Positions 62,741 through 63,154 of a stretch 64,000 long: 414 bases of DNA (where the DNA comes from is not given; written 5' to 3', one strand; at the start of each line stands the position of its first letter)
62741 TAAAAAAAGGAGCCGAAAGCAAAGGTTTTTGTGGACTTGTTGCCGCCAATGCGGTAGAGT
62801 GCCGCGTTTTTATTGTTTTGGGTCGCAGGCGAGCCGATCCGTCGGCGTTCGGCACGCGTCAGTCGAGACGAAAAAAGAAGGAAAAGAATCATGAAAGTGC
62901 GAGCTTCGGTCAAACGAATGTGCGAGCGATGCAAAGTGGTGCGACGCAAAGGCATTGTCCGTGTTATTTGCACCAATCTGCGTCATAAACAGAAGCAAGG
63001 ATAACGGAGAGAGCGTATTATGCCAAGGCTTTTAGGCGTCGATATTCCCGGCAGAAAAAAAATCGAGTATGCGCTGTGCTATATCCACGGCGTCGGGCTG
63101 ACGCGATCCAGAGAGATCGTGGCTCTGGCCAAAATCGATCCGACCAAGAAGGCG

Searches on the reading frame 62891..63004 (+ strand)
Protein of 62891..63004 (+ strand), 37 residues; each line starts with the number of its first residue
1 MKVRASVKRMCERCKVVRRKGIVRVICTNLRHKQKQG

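Call 4: search_protein_families(library=pfam, proteins=[window:62891-63004:+], max_evalue=0.01)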
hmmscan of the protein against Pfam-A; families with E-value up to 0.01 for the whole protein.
window:62891-63004:+ (37 aa): 1 family
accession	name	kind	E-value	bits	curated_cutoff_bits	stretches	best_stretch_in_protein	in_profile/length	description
PF00444.23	Ribosomal_L36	-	3.4e-18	65.9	26.1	1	1-37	1-38/38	Ribosomal protein L36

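Call 34: search_protein_families(library=ncbifam, proteins=[window:62891-63004:+], max_evalue=0.001)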
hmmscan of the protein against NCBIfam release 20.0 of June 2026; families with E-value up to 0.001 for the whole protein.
window:62891-63004:+ (37 aa): 2 families
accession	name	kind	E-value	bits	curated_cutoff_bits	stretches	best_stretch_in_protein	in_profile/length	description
TIGR01022.1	rpmJ_bact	equivalog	3.3e-20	71.9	22.7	1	1-37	1-37/37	50S ribosomal protein L36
NF002021.1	PRK00831.1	exception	8.8e-09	35.1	70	1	1-37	1-41/41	type B 50S ribosomal protein L36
